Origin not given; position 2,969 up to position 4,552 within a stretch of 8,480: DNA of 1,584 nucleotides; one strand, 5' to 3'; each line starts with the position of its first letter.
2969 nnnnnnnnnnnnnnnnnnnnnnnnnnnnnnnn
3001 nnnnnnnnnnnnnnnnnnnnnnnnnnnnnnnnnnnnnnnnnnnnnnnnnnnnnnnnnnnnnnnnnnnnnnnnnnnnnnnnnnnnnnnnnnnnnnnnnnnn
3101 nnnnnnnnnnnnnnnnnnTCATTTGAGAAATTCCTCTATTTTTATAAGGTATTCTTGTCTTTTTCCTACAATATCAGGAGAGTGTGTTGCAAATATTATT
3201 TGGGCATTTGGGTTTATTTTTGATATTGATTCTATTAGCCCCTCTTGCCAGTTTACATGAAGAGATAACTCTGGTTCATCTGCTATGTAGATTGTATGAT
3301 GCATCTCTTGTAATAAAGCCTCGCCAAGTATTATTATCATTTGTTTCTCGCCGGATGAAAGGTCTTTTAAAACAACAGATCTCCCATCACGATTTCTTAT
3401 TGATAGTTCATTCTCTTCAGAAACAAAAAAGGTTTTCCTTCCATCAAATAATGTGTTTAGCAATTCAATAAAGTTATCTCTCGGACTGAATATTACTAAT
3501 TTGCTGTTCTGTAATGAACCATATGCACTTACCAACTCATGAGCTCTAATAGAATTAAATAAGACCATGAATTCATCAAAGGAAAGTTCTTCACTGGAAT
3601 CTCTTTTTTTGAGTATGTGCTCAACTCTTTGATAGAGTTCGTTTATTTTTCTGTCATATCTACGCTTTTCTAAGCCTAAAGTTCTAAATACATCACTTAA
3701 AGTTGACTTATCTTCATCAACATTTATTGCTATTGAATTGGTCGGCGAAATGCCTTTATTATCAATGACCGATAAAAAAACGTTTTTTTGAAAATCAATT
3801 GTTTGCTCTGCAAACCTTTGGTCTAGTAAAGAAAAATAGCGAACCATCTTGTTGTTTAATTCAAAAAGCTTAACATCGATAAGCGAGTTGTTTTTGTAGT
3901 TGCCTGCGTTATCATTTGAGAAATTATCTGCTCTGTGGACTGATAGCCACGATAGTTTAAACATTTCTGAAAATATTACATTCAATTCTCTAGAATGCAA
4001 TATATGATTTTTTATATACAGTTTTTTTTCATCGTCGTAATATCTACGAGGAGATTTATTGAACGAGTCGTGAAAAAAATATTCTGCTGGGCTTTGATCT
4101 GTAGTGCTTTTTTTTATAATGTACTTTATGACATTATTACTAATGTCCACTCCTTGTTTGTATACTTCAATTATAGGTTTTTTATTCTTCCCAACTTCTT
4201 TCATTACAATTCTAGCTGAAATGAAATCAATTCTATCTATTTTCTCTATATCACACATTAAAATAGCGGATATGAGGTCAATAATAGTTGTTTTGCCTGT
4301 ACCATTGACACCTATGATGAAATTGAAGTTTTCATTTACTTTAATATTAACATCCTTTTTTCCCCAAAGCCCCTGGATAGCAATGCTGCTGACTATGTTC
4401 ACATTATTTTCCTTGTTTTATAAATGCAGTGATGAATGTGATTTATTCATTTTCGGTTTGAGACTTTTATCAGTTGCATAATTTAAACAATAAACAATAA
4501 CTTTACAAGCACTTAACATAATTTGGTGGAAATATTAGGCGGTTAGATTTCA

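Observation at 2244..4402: Two-gene ATPase + TOPRIM cassette resembling a PARIS (AriA/AriB) anti-phage abortive-infection system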

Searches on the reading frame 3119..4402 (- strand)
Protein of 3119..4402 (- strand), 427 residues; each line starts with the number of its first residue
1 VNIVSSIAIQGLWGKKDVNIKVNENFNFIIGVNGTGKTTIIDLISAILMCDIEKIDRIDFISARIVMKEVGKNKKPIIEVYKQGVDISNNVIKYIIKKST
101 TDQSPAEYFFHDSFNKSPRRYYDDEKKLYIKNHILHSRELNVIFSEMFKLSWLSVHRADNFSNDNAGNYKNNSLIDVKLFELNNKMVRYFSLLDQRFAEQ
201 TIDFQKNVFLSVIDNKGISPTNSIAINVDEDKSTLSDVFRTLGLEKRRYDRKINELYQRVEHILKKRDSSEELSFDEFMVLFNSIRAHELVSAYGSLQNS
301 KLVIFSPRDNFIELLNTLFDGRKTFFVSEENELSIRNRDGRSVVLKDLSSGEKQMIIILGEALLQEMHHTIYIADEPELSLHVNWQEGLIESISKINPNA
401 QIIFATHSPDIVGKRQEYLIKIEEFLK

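Call 3: search_protein_families(library=pfam, proteins=[window:3119-4402:-], max_evalue=0.1)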
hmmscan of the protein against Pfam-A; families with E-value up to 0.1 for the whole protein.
window:3119-4402:- (427 aa): 10 families
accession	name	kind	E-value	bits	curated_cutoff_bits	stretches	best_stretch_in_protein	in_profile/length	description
PF13304.12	AAA_21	-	5e-16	60.1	27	1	26-411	1-302/304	AAA domain, putative AbiEii toxin, Type IV TA system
PF13175.12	AAA_15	-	1e-15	58.7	32.1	1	4-412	3-374/374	AAA ATPase domain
PF02463.25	SMC_N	-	1.7e-11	44.5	40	1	15-416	15-206/220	RecF/RecN/SMC N terminal domain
PF13476.12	AAA_23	-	1.1e-06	29.8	27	1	15-264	10-197/201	AAA domain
PF00005.33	ABC_tran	-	4.5e-06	27.7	25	1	19-56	5-45/137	ABC transporter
PF13555.12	AAA_29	-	1.6e-05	25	27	1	16-51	15-49/61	P-loop containing region of AAA domain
PF13479.12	AAA_24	-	0.002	18.5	27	1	28-66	6-45/195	AAA domain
PF00004.35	AAA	-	0.015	16.2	21.2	1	29-83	3-52/131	ATPase family associated with various cellular activities (AAA)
PF13401.12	AAA_22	-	0.045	14.5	27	0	24-45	5-26/130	AAA domain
PF13245.12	AAA_19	-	0.048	14.3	25.1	0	18-49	5-36/134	AAA domain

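Call 4: search_protein_families(library=padloc, proteins=[window:3119-4402:-], max_evalue=0.1)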
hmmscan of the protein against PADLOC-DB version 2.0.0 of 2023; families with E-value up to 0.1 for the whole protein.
window:3119-4402:- (427 aa): 103 families (the best 25 are shown)
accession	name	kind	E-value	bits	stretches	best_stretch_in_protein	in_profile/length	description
PDLC04164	AriA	-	1.2e-39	134.4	2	309-414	132-238/253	-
PDLC00289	PtuA1|PtuA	-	1.7e-23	81.4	2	335-417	215-297/404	AAA ATPase domain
PDLC00271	PtuA1|PtuA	-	3.7e-20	70.9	2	317-420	216-330/421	AAA ATPase domain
PDLC04135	mad3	-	5.2e-18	63.7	1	16-420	14-335/374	mads_3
PDLC00278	PtuA1|PtuA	-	9.2e-18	62.7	2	322-413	228-332/436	AAA ATPase domain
PDLC00305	PtuA1|PtuA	-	9.8e-18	62.6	1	4-414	3-290/392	AAA ATPase domain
PDLC02979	AriA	-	2.2e-17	61.9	1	5-412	4-373/373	-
PDLC02980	AriA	-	2.7e-17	61.7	1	26-412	1-303/304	-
PDLC00298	PtuA1|PtuA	-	2.3e-16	57.9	2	322-421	223-335/423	AAA ATPase domain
PDLC02913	ATPase_I-A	-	2.3e-15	54.7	2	316-414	299-409/508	-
PDLC00299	PtuA1|PtuA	-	2.6e-15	54.4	2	286-419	281-428/535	AAA ATPase domain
PDLC00274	PtuA1|PtuA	-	6.1e-15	53.4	1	335-411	272-348/438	AAA ATPase domain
PDLC00285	PtuA1|PtuA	-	2.8e-14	51.2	2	162-413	95-331/432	AAA ATPase domain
PDLC00277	PtuA1|PtuA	-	5.6e-14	50.2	2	360-417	277-333/423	AAA ATPase domain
PDLC00284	PtuA1|PtuA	-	7e-14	49.5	2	370-414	393-437/545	AAA ATPase domain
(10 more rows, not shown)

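Call 5: search_protein_families(library=ncbifam, proteins=[window:3119-4402:-], max_evalue=0.1)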
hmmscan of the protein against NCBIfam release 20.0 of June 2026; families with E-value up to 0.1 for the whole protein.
window:3119-4402:- (427 aa): 60 families (the best 25 are shown)
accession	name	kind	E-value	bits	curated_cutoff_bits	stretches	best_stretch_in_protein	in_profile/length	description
NF041760.1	PtuA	equivalog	1.3e-14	54.1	500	2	331-413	329-421/524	retron Ec78 anti-phage system effector ATPase PtuA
TIGR04435.1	restrict_AAA_1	hypoth_equivalog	2.8e-10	39.6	300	1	339-412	389-470/568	restriction system-associated AAA family ATPase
TIGR02673.1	FtsE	equivalog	4.7e-09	36.2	264.85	2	11-51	14-55/214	cell division ATP-binding protein FtsE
NF047739.1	antiphage_MADS3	equivalog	6.6e-09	35.4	420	2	334-412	303-379/427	methylation-associated defense system AAA family ATPase MAD3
TIGR03608.1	L_ocin_972_ABC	subfamily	7.2e-09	35.4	254.85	1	345-416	132-201/206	putative bacteriocin export ABC transporter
NF000355.4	ribo_prot_ABC_F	equivalog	3.7e-08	32.7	380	2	29-62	33-66/499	ribosomal protection-like ABC-F family protein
NF045780.1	TrlF_fam_ATP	equivalog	6e-07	28.6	350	1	5-103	291-380/944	TrlF family AAA-like ATPase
NF045781.1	Spaf1101_AAA_ATP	equivalog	7.5e-07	27.9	475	1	16-230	335-564/836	Spaf_1101 family AAA-like ATPase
TIGR04520.1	ECF_ATPase_1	equivalog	8.4e-07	28.7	315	1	16-55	19-59/269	energy-coupling factor transporter ATPase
TIGR04521.1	ECF_ATPase_2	equivalog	9.2e-07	28.2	330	1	16-55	22-62/279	energy-coupling factor transporter ATPase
NF010170.0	PRK13651.1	equivalog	1.6e-06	27.3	432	1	17-91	25-93/308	cobalt transporter ATP-binding subunit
NF038234.1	retron_eff_Eco8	equivalog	2e-06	26.7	250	1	227-412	135-325/679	retron Eco8 family effector endonuclease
TIGR02315.1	ABC_phnC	equivalog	2.2e-06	27.3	266.1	1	345-412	143-209/243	phosphonate ABC transporter ATP-binding protein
TIGR01166.1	cbiO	subfamily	2.4e-06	27.2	211.8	1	344-410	124-188/190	cobalt ABC transporter, ATP-binding protein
NF010158.0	PRK13637.1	equivalog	6.6e-06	25.4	390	2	16-72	24-83/287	energy-coupling factor transporter ATPase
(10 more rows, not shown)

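Call 9: search_solved_structures(query=window:3119-4402:-, max_evalue=0.01, show_alignments=2)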
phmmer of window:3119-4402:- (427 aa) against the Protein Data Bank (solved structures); distinct sequences matched with E-value up to 0.01: 34.
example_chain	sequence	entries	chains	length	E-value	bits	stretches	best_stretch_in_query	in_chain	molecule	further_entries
8ux9_B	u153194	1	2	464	1.2e-14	57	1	300-423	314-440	AriA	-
8v45_A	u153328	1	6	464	1.2e-14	57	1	300-423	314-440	AriA antitoxin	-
8v46_A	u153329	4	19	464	3.1e-14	55.7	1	300-423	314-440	AriA antitoxin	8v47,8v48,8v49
9n69_A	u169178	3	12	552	4.6e-10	42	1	286-414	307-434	AAA family ATPase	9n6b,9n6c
9vkz_A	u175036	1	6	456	1.5e-07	33.7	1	338-415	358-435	Retron Ec78 probable ATPase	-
9vh1_D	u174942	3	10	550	2.4e-07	33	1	338-415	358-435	Retron Ec78 probable ATPase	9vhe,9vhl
9kjx_B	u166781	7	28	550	3.9e-07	32.3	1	338-416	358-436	AAA family ATPase | Retron I-A effector PtuA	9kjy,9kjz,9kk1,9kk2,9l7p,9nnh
9nnb_C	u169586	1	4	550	1e-06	31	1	338-416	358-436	Retron I-A effector PtuA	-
8ee4_A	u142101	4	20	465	1.4e-06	30.5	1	371-417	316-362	PtuA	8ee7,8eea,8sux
6n9l_A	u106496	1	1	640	1.7e-06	30.2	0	347-420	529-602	UvrABC system protein A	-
22bu_B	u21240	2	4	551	2e-06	30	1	338-414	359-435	AAA family ATPase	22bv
9nnk_C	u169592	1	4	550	2.2e-06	29.9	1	339-416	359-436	Retreon I-A effector PtuA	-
9u9y_A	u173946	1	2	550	2.5e-06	29.7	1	338-416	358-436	AAA family ATPase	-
3pih_A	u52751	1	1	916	8.8e-06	27.9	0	347-420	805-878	UvrABC system protein A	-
3ux8_A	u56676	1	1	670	9.7e-06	27.7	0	347-421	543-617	Excinuclease ABC, A subunit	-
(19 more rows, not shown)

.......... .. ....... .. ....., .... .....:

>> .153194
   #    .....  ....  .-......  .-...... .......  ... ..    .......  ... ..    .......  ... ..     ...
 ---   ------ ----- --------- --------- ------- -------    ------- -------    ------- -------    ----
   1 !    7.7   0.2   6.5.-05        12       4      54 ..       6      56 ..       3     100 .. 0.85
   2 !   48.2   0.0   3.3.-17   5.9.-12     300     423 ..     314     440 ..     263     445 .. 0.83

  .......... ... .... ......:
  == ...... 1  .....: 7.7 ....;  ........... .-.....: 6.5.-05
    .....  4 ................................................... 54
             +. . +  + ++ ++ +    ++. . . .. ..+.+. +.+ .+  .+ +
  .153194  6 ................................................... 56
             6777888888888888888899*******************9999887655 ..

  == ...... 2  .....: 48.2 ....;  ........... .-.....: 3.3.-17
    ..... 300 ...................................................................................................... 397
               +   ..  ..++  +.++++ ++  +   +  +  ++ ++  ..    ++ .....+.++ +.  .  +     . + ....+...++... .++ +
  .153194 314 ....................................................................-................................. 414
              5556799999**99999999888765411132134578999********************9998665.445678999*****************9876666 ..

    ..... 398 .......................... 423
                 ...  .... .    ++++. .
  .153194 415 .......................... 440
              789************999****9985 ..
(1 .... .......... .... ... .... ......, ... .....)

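Call 21: find_homologous_proteins(query=window:3119-4402:-, max_evalue=0.001)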
Query window:3119-4402:- (427 aa): 2971 proteins with E <= 0.001 among 8000 candidates; the best 120 are listed.
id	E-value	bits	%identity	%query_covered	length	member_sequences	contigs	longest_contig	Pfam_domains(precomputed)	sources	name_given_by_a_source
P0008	1.1e-257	872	94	100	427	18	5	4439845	PF00005.34,PF13175.13,PF13476.13,PF02463.26,PF13304.13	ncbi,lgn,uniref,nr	ncbi:ATP-binding protein [Pantoea stewartii]|uniref:ATP-binding protein n=1 Tax=Pantoea stewartii Ta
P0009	3.6e-244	828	87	100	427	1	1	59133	PF00005.34,PF13175.13,PF13476.13,PF02463.26,PF13304.13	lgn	-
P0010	8.0e-176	603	100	66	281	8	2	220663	PF13175.13,PF13304.13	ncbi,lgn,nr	ncbi:hypothetical protein HmCmsJML030_01583 [Escherichia coli]|nr:hypothetical protein HmCmsJML030_0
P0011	7.0e-117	409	49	100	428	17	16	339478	PF00005.34,PF13175.13,PF13476.13,PF02463.26,PF13304.13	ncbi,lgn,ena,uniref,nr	ncbi:AAA family ATPase [Escherichia coli O158/O8:H27]|uniref:AAA family ATPase n=1 Tax=Escherichia c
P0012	8.9e-117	408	48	100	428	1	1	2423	PF00005.34,PF13175.13,PF13476.13,PF02463.26,PF13304.13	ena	-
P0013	1.6e-116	407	49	100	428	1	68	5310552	PF00005.34,PF13175.13,PF13476.13,PF02463.26,PF13304.13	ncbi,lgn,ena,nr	ncbi:TPA: AAA family ATPase [Klebsiella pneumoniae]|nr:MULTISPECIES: AAA family ATPase [Enterobacter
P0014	1.6e-116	407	49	100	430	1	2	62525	PF00005.34,PF13175.13,PF13476.13,PF02463.26,PF13304.13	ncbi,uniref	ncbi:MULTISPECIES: ATP-binding protein, partial [Klebsiella]|uniref:ATP-binding protein n=2 Tax=Ente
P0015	2.2e-116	407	49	100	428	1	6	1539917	PF00005.34,PF13175.13,PF13476.13,PF02463.26,PF13304.13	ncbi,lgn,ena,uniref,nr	ncbi:AAA family ATPase [Citrobacter braakii]|uniref:AAA family ATPase n=1 Tax=Citrobacter braakii Ta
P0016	2.3e-116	407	49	100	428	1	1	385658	PF00005.34,PF13175.13,PF13476.13,PF02463.26,PF13304.13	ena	-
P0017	2.4e-116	407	49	100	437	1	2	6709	PF00005.34,PF13175.13,PF13476.13,PF02463.26,PF13304.13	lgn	-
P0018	3.2e-116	406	49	100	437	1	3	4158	PF00005.34,PF13175.13,PF13476.13,PF02463.26,PF13304.13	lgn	-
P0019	7.4e-116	405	49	100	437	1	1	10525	PF00005.34,PF13175.13,PF13476.13,PF02463.26,PF13304.13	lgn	-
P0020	1.1e-115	405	48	100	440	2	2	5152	PF00005.34,PF13175.13,PF13476.13,PF02463.26,PF13304.13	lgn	-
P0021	2.5e-115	403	48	100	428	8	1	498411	PF00005.34,PF13175.13,PF13476.13,PF02463.26,PF13304.13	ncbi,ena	ncbi:TPA: AAA family ATPase [Enterobacter roggenkampii]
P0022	2.9e-115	403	48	100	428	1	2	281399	PF13175.13,PF13476.13,PF02463.26,PF13304.13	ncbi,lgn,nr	ncbi:AAA family ATPase [Serratia marcescens]|nr:AAA family ATPase [Serratia marcescens] GJK48939.1 h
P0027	4.9e-113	396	48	100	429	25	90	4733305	PF00005.34,PF13175.13,PF13476.13,PF02463.26,PF13304.13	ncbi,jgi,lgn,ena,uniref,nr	ncbi:TPA: AAA family ATPase [Citrobacter freundii]|uniref:AAA family ATPase n=3 Tax=Enterobacteriace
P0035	3.9e-110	386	46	100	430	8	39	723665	PF00005.34,PF13175.13,PF13476.13,PF02463.26,PF13304.13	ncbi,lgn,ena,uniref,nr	ncbi:AAA family ATPase [Escherichia coli]|uniref:AAA family ATPase n=7 Tax=Escherichia coli TaxID=56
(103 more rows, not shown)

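Call 22: find_encoding_contigs(protein=P0027, flank=5000, max_places=4)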
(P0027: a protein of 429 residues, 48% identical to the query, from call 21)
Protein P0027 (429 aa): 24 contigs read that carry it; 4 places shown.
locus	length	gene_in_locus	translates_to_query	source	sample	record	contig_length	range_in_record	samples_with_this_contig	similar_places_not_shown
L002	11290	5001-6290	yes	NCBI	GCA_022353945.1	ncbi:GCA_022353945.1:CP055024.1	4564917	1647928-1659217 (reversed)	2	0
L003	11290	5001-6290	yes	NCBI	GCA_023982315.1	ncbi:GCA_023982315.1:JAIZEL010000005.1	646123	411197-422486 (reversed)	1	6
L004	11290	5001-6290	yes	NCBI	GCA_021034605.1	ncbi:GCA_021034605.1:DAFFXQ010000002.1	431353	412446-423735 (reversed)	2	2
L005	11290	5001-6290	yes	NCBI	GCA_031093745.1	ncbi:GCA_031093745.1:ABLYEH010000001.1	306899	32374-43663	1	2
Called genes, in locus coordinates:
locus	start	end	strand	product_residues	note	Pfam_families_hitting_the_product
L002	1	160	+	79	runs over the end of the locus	PF24718:HTH_73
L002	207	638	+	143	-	PF22522:DUF6998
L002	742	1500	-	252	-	-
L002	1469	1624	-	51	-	-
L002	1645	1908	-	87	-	-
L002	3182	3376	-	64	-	-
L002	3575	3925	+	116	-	-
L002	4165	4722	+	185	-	PF00239:Resolvase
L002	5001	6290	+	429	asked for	PF02463:SMC_N, PF13175:AAA_15, PF13476:AAA_23 (weak), PF00005:ABC_tran (faint), PF13304:AAA_21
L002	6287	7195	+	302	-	-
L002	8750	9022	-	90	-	PF02583:Trns_repr_metal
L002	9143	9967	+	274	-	PF03824:NicO, PF11139:SfLAP (weak), PF13386:DsbD_2 (weak)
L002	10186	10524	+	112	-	PF11776:RcnB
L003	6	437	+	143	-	PF22522:DUF6998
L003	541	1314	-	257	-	-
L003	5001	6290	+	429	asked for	PF02463:SMC_N, PF13175:AAA_15, PF13476:AAA_23 (weak), PF00005:ABC_tran (faint), PF13304:AAA_21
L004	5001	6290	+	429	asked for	PF02463:SMC_N, PF13175:AAA_15, PF13476:AAA_23 (weak), PF00005:ABC_tran (faint), PF13304:AAA_21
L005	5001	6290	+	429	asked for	PF02463:SMC_N, PF13175:AAA_15, PF13476:AAA_23 (weak), PF00005:ABC_tran (faint), PF13304:AAA_21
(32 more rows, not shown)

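Call 23: find_encoding_contigs(protein=P0035, flank=5000, max_places=4)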
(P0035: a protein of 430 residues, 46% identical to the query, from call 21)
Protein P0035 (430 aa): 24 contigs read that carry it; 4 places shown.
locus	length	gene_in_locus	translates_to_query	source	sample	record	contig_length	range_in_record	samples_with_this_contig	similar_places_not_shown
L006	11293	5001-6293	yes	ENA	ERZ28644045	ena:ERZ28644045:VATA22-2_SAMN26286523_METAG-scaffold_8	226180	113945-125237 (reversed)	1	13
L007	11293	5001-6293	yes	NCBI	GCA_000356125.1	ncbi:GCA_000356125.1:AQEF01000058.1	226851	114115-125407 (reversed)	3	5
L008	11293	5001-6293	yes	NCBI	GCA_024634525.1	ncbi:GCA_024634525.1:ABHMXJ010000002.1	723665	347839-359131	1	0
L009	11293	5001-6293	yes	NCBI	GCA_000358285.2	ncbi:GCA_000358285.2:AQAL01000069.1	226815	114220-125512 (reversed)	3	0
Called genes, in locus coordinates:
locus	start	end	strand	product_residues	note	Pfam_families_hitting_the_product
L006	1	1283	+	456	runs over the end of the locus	PF00324:AA_permease, PF13520:AA_permease_2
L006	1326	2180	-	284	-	PF17113:AmpE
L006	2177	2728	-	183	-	PF01510:Amidase_2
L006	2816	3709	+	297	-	PF02749:QRPTase_N, PF01729:QRPTase_C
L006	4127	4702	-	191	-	PF00239:Resolvase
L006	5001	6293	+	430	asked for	PF02463:SMC_N (faint), PF13175:AAA_15, PF13476:AAA_23 (weak), PF00005:ABC_tran (faint), PF13304:AAA_21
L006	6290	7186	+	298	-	-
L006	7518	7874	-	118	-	-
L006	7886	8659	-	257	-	-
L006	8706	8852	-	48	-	-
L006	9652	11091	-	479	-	-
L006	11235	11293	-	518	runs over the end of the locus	PF00239:Resolvase (weak), PF13408:Zn_ribbon_recom (weak)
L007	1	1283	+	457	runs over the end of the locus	PF00324:AA_permease, PF13520:AA_permease_2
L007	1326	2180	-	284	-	PF17113:AmpE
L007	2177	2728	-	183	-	PF01510:Amidase_2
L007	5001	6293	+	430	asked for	PF02463:SMC_N (faint), PF13175:AAA_15, PF13476:AAA_23 (weak), PF00005:ABC_tran (faint), PF13304:AAA_21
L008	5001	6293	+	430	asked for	PF02463:SMC_N (faint), PF13175:AAA_15, PF13476:AAA_23 (weak), PF00005:ABC_tran (faint), PF13304:AAA_21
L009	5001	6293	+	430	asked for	PF02463:SMC_N (faint), PF13175:AAA_15, PF13476:AAA_23 (weak), PF00005:ABC_tran (faint), PF13304:AAA_21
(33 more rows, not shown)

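Call 26: search_protein_families(library=padloc, proteins=[L002:6287-7195:+, L006:6290-7186:+, L002:5001-6290:+, L006:5001-6293:+], max_evalue=0.01)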
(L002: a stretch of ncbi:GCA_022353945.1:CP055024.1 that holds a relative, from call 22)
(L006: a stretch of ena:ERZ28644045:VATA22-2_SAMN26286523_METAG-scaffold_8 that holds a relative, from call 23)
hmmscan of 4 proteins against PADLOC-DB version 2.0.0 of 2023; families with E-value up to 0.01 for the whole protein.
L002:6287-7195:+ (302 aa): 1 family
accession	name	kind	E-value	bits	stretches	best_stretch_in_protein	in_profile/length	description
PDLC02983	AriB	-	1.5e-10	39.6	1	46-248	11-225/236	-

L006:6290-7186:+ (298 aa): 1 family
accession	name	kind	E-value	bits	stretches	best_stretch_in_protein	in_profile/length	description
PDLC02983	AriB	-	6e-13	47.5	1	44-246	10-224/236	-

L002:5001-6290:+ (429 aa): 87 families (the best 25 are shown)
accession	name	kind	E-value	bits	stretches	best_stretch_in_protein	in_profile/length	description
PDLC04164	AriA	-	2.2e-41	140.1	2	294-428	111-251/253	-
PDLC00305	PtuA1|PtuA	-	1.6e-21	75.1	2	262-421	129-296/392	AAA ATPase domain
PDLC00289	PtuA1|PtuA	-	9.5e-21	72.3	1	325-415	203-293/404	AAA ATPase domain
PDLC04135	mad3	-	3.3e-20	71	1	4-425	2-338/374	mads_3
PDLC02979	AriA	-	6.7e-18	63.6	1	4-414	3-373/373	-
PDLC00271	PtuA1|PtuA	-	7e-17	60.1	2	313-419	210-327/421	AAA ATPase domain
PDLC02980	AriA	-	1e-15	56.5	1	27-414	2-303/304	-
PDLC00303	PtuA1|PtuA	-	6.7e-15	53.1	1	252-414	117-282/386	AAA ATPase domain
PDLC00265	PtuA1|PtuA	-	1.2e-14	52.4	1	225-410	184-368/479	AAA ATPase domain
PDLC02335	AbiLi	-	2e-14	51.4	1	25-422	77-249/326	AbiLi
PDLC00281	PtuA1|PtuA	-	2.5e-14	51.2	1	369-422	288-341/448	AAA ATPase domain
PDLC00278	PtuA1|PtuA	-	5.8e-14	50.2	2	323-414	226-331/436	AAA ATPase domain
PDLC00290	PtuA1|PtuA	-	1.3e-13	49.1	2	313-421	209-320/414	AAA ATPase domain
PDLC00283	PtuA1|PtuA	-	1.8e-13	48.5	1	25-414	24-344/448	AAA ATPase domain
PDLC00285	PtuA1|PtuA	-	3e-13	47.8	1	174-415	88-331/432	AAA ATPase domain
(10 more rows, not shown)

L006:5001-6293:+ (430 aa): 91 families (the best 25 are shown)
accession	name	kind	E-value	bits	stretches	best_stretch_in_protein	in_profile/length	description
PDLC04164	AriA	-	3e-41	139.7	2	301-428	121-250/253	-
PDLC00305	PtuA1|PtuA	-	1.1e-21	75.7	2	256-424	122-298/392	AAA ATPase domain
PDLC00289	PtuA1|PtuA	-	2.5e-21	74.2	1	327-417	204-294/404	AAA ATPase domain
PDLC02980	AriA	-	1.2e-17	62.9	1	27-415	2-303/304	-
PDLC04135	mad3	-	1.2e-17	62.6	1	16-427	14-339/374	mads_3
PDLC00271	PtuA1|PtuA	-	8.5e-16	56.5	1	4-420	3-327/421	AAA ATPase domain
PDLC00283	PtuA1|PtuA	-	4.2e-15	53.8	1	21-416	20-345/448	AAA ATPase domain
PDLC00265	PtuA1|PtuA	-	1.1e-14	52.4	1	27-411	33-368/479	AAA ATPase domain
PDLC02979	AriA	-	5.3e-14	50.8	1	15-415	14-373/373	-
PDLC00278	PtuA1|PtuA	-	5.3e-14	50.3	2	329-423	233-340/436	AAA ATPase domain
PDLC00285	PtuA1|PtuA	-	7.4e-14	49.8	1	28-427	30-345/432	AAA ATPase domain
PDLC00281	PtuA1|PtuA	-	8.5e-14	49.5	2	370-423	288-341/448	AAA ATPase domain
PDLC02335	AbiLi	-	9.9e-14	49.1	1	25-427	77-253/326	AbiLi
PDLC00303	PtuA1|PtuA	-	1.8e-13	48.3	1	337-415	202-282/386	AAA ATPase domain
PDLC00293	PtuA1|PtuA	-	2.7e-13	47.7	1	16-415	17-386/527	AAA ATPase domain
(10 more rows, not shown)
